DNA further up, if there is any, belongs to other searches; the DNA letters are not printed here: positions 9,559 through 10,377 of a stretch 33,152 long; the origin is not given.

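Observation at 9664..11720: Autonomous five-gene cassette between lysis genes and attP: candidate uncharacterised prophage-expressed system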

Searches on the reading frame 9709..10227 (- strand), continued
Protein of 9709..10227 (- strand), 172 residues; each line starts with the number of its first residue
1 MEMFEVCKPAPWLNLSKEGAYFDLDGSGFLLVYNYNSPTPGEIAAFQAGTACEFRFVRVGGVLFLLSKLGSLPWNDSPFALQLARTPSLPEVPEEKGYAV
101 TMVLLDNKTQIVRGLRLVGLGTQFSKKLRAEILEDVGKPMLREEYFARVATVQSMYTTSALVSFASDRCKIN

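Call 55: get_annotated_region(hit=H11, flank=6000)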
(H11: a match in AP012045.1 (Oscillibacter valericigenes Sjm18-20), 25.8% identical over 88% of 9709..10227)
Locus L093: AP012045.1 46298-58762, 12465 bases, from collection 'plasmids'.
description: Oscillibacter valericigenes Sjm18-20 plasmid pOBV01 DNA, complete sequence
organism: Oscillibacter valericigenes Sjm18-20 (NCBI taxid 693746)
taxonomy: Bacteria; Bacillota; Clostridia; Eubacteriales; Oscillospiraceae; Oscillibacter; Oscillibacter valericigenes; Oscillibacter valericigenes Sjm18-20
host: -; source: -; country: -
typing (MOB-suite, as given by PLSDB): conjugative; relaxase MOBP; mating-pair formation MPF_T
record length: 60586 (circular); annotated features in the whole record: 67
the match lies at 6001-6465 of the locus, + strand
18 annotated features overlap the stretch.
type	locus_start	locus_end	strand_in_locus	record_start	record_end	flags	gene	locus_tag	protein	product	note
CDS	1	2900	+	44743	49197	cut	-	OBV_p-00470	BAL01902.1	hypothetical protein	-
CDS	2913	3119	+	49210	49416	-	-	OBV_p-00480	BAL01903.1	hypothetical protein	-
CDS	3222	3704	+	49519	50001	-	-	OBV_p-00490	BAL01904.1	hypothetical protein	-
CDS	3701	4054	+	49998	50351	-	-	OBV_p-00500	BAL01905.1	hypothetical protein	-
CDS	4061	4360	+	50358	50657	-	-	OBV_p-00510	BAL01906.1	hypothetical protein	-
CDS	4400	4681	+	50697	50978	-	hup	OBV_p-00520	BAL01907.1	DNA-binding protein HU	-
CDS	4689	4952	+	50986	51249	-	-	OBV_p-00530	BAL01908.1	hypothetical protein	-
CDS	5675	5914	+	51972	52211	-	-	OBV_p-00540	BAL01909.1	hypothetical protein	-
CDS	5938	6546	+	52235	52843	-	-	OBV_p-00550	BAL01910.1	hypothetical protein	-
CDS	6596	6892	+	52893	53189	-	-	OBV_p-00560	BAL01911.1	hypothetical protein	-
CDS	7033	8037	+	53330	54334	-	-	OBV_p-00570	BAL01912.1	hypothetical protein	-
CDS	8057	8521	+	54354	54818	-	-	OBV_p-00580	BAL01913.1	hypothetical protein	-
CDS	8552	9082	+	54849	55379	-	-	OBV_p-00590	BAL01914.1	hypothetical protein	-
CDS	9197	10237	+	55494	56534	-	-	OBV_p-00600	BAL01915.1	hypothetical protein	-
CDS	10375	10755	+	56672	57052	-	-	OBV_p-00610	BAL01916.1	hypothetical protein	-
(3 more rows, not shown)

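Call 58: find_homologous_proteins(query=A1, max_evalue=0.00001)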
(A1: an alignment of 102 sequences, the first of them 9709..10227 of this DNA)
Query A1 (102 sequences) (172 aa, profile of the alignment): 85 proteins with E <= 0.00001 among 2280 candidates.
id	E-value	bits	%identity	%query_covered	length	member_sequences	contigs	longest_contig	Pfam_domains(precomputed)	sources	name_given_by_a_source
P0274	1.3e-64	235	30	100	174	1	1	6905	-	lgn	-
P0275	1.4e-64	234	32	99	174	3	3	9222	-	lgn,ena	-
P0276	4.3e-64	233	31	99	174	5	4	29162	-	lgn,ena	-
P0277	5.7e-64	232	31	100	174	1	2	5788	-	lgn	-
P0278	2.2e-63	231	32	99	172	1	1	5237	-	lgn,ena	-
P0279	1.1e-62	228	33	99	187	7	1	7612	-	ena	-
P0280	1.2e-62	228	33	100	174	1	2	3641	-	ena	-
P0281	1.6e-62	228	33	91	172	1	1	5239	-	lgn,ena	-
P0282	1.9e-62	228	32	91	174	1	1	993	-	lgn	-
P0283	2.2e-62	227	36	99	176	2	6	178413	-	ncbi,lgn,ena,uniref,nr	ncbi:MAG: hypothetical protein E6600_04520 [Anaerocolumna aminovalerica]|uniref:hypothetical protein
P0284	9.6e-62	225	32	99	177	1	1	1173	-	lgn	-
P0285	1.7e-61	224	33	91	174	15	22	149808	-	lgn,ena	-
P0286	2.1e-61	224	35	92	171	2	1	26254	-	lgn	-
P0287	2.2e-61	224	32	100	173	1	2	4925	-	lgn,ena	-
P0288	3.6e-61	223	31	100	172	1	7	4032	-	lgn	-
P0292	1.9e-60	221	29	99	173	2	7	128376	-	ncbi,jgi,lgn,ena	jgi:hypothetical protein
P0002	1.2e-58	215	92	100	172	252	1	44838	-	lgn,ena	-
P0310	1.5e-53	199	34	82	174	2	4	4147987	-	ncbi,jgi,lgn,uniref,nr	ncbi:hypothetical protein H0486_17285 [Lachnospiraceae bacterium MD1]|jgi:hypothetical protein|unire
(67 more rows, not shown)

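Call 59: find_encoding_contigs(protein=P0310, flank=7000, max_places=2)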
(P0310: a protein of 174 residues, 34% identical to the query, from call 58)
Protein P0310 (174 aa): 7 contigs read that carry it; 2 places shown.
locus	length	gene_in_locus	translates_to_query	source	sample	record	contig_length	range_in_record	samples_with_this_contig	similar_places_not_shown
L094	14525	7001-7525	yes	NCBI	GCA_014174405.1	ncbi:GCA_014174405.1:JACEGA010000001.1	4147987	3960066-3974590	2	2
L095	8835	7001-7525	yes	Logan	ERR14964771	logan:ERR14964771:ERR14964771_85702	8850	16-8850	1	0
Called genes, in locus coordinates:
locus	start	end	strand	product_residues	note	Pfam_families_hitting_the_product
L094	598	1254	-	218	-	PF08713:DNA_alkylation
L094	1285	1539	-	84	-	PF12675:DUF3795 (weak)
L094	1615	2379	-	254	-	PF04542:Sigma70_r2, PF08281:Sigma70_r4_2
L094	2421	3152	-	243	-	PF00756:Esterase (weak), PF00561:Abhydrolase_1, PF12146:Hydrolase_4, PF12697:Abhydrolase_6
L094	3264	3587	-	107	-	-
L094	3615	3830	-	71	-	-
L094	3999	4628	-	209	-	PF07505:DUF5131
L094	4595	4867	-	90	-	-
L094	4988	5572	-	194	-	PF01381:HTH_3, PF12844:HTH_19 (weak), PF13560:HTH_31 (weak)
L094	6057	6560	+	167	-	-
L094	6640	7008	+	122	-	-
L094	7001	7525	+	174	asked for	-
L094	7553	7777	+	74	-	-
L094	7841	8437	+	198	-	-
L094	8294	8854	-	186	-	PF06527:TniQ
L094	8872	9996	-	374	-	PF27135:HTH_TnsB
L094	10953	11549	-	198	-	PF21176:RecR_HhH, PF13662:Toprim_4, PF01751:Toprim, PF21175:RecR_C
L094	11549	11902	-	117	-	PF02575:YbaB_DNA_bd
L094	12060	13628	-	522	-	PF05496:RuvB_N (faint), PF13177:DNA_pol3_delta2, PF13604:AAA_30 (weak), PF00004:AAA, PF07728:AAA_5 (faint), PF22608:DNAX_ATPase_lid, PF12169:DNA_pol3_gamma3, PF11490:DNA_pol3_a_NII, +2 more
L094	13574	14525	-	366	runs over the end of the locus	PF01966:HD, PF13487:HD_5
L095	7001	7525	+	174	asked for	-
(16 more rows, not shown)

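Call 60: find_encoding_contigs(protein=P0285, flank=7000, max_places=3)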
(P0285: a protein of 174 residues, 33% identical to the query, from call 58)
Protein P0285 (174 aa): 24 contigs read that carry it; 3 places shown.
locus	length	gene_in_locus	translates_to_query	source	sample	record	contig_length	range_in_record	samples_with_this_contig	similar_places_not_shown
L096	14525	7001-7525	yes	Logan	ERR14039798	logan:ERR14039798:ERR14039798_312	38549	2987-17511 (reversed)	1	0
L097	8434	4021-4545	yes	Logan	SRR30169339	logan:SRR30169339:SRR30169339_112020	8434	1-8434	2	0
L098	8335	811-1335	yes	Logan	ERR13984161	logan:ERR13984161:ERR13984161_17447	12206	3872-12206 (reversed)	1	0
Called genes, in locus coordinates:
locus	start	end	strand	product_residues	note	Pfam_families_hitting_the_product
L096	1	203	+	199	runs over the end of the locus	PF04011:LemA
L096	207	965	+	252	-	-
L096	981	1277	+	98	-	-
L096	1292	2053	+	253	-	PF06908:YpsA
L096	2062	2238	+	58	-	-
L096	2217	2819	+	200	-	PF01981:PTH2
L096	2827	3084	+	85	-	-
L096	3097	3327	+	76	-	-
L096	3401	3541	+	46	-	-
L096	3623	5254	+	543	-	PF00239:Resolvase, PF07508:Recombinase, PF13408:Zn_ribbon_recom (weak)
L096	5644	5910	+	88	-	-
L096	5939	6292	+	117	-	PF13551:HTH_29 (faint), PF00196:GerE (weak), PF13384:HTH_23 (weak)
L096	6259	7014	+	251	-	-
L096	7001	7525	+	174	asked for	-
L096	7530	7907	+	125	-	-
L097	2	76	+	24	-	?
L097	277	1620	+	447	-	PF00589:Phage_integrase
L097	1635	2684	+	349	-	PF26125:AcrVA2-like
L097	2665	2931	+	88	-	-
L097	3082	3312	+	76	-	PF00196:GerE (weak), PF13384:HTH_23 (weak)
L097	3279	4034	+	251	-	-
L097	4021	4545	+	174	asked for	-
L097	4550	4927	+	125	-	-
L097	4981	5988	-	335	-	-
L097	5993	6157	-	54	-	-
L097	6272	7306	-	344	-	PF01510:Amidase_2, PF06347:SH3_4 (faint), PF08239:SH3_3 (weak)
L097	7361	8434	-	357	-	?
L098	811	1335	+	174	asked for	-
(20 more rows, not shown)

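Call 61: find_encoding_contigs(protein=P0292, flank=7000, max_places=2)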
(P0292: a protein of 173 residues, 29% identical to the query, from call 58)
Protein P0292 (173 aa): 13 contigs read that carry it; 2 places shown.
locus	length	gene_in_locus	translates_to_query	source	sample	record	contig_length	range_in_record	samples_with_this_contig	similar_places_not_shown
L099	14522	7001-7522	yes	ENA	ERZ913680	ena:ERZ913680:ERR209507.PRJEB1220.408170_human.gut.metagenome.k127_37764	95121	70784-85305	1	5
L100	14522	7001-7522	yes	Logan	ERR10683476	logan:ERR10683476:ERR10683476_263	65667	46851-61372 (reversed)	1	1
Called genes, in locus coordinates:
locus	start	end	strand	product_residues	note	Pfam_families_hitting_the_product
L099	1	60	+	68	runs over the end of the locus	-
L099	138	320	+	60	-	-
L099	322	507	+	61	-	-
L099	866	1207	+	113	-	-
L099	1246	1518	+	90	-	-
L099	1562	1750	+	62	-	-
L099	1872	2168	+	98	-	-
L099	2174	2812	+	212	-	-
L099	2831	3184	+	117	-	PF17420:GP17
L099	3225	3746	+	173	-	-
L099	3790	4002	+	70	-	-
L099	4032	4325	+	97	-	-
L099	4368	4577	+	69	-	-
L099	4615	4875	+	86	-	-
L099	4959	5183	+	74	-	-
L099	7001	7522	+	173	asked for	-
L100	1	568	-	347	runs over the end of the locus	PF02195:ParB_N, PF17762:HTH_ParB (weak)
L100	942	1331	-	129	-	-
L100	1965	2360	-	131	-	-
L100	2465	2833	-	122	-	PF10547:P22_AR_N (weak)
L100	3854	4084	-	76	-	-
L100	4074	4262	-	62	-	-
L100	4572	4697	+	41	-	-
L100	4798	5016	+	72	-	-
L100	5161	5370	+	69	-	-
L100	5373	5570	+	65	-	-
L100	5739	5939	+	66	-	-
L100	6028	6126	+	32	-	-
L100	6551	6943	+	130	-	-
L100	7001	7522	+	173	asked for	-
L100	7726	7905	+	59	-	-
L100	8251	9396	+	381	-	PF01385:OrfB_IS605, PF07282:Cas12f1-like_TNB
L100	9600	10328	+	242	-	PF00589:Phage_integrase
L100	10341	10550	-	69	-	PF01381:HTH_3 (weak)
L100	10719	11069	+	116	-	PF02452:PemK_toxin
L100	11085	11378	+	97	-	-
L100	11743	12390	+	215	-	-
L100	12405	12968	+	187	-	-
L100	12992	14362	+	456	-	-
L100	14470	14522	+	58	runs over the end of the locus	-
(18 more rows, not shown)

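Call 69: fold_search(model_id=the predicted structure, library=viral)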
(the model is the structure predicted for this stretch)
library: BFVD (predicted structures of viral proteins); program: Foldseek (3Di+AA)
matches with E <= 10: 727; with E <= 0.001: 0
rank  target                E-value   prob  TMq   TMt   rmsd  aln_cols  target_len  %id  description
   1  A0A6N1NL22            3.9e-02  0.44  0.29  0.35  18.4       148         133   15  Uncharacterized protein [Tupanvirus soda lake]
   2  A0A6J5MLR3            5.5e-02  0.06  0.14  0.12  20.3       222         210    8  Uncharacterized protein [uncultured Caudovirales phage]
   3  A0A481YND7            1.5e-01  0.03  0.13  0.09  20.2       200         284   10  Uncharacterized protein [Pithovirus LCDPAC01]
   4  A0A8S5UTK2            2.2e-01  0.12  0.19  0.13  15.1       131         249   12  Uncharacterized protein [Myoviridae sp. ctYA416]
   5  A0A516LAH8            2.8e-01  0.30  0.27  0.42   7.5        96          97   11  (no name in the UniProt tables at hand)
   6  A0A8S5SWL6            2.8e-01  0.03  0.13  0.06  18.1       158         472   12  DNA topoisomerase (ATP-hydrolyzing) [Siphoviridae sp. ctZHD14]
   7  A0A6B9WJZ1            3.3e-01  0.11  0.24  0.29  12.5       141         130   16  Uncharacterized protein [Escherichia phage ukendt]
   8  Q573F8                3.5e-01  0.06  0.15  0.21  14.8       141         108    7  Uncharacterized protein ORF108 [Acidianus filamentous virus 2 (isolate Italy/Pozzuoli)]
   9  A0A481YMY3            3.7e-01  0.25  0.20  0.36   7.3        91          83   12  Uncharacterized protein (Fragment) [Pithovirus LCDPAC01]
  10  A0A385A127            3.7e-01  0.08  0.17  0.09  18.3       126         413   17  (no name in the UniProt tables at hand)
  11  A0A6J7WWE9            3.7e-01  0.07  0.11  0.14  12.2        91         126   14  DUF3293 domain-containing protein [uncultured Caudovirales phage]
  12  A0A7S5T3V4            3.9e-01  0.15  0.20  0.14  15.4        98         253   12  (no name in the UniProt tables at hand)
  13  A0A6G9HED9            3.9e-01  0.09  0.23  0.21  11.7       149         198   11  Uncharacterized protein [Dikerogammarus haemobaphes virus 1]
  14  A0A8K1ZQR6            4.4e-01  0.28  0.17  0.07   7.9        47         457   13  (no name in the UniProt tables at hand)
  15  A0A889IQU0            4.4e-01  0.08  0.18  0.21  16.2       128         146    8  (no name in the UniProt tables at hand)
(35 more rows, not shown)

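Call 80: search_protein_families(library=pfam, proteins=[L097:1635-2684:+, L097:3279-4034:+, L097:4550-4927:+, L094:6057-6560:+, L094:6640-7008:+, L094:7841-8437:+], max_evalue=0.01)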
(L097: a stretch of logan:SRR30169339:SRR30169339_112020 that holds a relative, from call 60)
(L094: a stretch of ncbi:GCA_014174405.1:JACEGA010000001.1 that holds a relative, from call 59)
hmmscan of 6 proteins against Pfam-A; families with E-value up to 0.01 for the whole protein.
L097:1635-2684:+ (349 aa): 0 families

L097:3279-4034:+ (251 aa): 0 families

L097:4550-4927:+ (125 aa): 0 families

L094:6057-6560:+ (167 aa): 0 families

L094:6640-7008:+ (122 aa): 2 families
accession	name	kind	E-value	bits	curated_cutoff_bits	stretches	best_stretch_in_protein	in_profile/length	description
PF00515.34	TPR_1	-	0.00071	19.7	27.8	1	67-84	15-32/34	Tetratricopeptide repeat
PF13181.12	TPR_8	-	0.00086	19.7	25.7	1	67-84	15-32/34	Tetratricopeptide repeat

L094:7841-8437:+ (198 aa): 0 families

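Call 81: search_protein_families(library=phrogs, proteins=[L009:5834-6334:+, L009:6359-6967:+, L009:7098-7418:+, L009:7516-7956:+, L097:3279-4034:+, L097:4550-4927:+], max_evalue=0.001)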
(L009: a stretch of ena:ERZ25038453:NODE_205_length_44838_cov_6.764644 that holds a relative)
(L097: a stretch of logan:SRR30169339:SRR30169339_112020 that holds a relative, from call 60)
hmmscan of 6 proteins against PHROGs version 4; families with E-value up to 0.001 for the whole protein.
L009:5834-6334:+ (166 aa): 0 families

L009:6359-6967:+ (202 aa): 2 families
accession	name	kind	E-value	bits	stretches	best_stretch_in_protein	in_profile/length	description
phrog_37844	-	unknown function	1.9e-09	38.8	1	78-129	96-148/202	-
phrog_27491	-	unknown function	0.00037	19.8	1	5-56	328-379/722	-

L009:7098-7418:+ (106 aa): 0 families

L009:7516-7956:+ (146 aa): 0 families

L097:3279-4034:+ (251 aa): 1 family
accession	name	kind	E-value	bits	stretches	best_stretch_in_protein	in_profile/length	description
phrog_16123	-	unknown function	1.9e-05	25.1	1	11-61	1-52/368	-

L097:4550-4927:+ (125 aa): 0 families

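Call 91: find_encoding_contigs(protein=window:9709-10227:-, flank=6000, max_places=6)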
Protein window:9709-10227:- (172 aa): 17 contigs read that carry it; 6 places shown.
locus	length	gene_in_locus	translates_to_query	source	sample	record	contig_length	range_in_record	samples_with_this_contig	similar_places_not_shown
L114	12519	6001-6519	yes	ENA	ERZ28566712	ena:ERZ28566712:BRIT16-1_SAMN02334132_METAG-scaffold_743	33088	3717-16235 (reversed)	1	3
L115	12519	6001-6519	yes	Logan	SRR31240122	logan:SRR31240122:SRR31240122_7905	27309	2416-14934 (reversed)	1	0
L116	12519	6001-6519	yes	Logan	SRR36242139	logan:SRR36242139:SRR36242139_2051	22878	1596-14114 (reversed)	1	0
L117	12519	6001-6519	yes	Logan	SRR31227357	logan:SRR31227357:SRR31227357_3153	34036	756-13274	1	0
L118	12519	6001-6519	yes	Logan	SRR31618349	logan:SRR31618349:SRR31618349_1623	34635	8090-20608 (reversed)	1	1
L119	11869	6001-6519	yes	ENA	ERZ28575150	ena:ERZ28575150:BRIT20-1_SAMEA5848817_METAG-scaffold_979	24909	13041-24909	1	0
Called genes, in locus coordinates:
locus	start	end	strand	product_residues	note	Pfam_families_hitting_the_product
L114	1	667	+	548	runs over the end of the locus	PF06605:Prophage_tail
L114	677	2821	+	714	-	PF05895:DUF859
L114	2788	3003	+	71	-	-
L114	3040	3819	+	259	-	PF00877:NLPC_P60, PF08239:SH3_3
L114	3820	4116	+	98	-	-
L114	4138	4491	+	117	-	-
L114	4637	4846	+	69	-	-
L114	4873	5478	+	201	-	-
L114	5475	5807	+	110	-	-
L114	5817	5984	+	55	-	PF08681:TacA1 (weak)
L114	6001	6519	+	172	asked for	-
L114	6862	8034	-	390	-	PF00589:Phage_integrase (weak)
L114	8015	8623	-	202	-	-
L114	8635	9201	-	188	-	PF01381:HTH_3 (weak)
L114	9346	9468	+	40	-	-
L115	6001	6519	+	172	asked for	-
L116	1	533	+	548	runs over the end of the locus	PF06605:Prophage_tail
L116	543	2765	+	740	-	PF05895:DUF859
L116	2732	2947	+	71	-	-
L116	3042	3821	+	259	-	PF00877:NLPC_P60, PF08239:SH3_3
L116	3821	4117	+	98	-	-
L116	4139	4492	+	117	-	-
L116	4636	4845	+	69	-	-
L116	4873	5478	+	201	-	-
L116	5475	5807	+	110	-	-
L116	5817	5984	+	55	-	PF21983:NikA-like (weak), PF08681:TacA1 (weak)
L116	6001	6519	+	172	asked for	-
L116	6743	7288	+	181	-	PF13349:DUF4097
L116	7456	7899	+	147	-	-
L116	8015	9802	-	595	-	PF03553:Na_H_antiporter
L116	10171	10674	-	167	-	PF09515:Thia_YuaJ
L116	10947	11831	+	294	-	PF04018:VCA0040-like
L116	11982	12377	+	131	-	PF04545:Sigma70_r4 (faint), PF12844:HTH_19, PF13560:HTH_31, PF01381:HTH_3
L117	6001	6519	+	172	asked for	-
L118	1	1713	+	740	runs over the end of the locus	PF05895:DUF859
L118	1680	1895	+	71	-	-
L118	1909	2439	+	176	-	-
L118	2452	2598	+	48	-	-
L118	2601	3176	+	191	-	-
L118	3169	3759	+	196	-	-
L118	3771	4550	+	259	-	PF00877:NLPC_P60, PF08239:SH3_3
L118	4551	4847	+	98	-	-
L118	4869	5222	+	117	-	-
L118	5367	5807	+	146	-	-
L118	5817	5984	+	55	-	PF21983:NikA-like (weak), PF08681:TacA1 (weak)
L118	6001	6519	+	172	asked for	-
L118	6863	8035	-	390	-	PF00589:Phage_integrase (weak)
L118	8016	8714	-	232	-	-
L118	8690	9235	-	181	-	PF01381:HTH_3 (weak)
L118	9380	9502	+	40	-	-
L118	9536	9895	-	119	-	PF12844:HTH_19, PF13443:HTH_26 (weak), PF13560:HTH_31, PF15731:MqsA_antitoxin (weak), PF01381:HTH_3, PF22495:HTH_92 (weak)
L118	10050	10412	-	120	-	PF12844:HTH_19, PF13560:HTH_31, PF01381:HTH_3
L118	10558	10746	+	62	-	-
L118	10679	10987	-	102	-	-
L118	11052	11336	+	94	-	-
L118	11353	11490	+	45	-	-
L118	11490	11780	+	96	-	-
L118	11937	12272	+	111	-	-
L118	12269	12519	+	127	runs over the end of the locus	-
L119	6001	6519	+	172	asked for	-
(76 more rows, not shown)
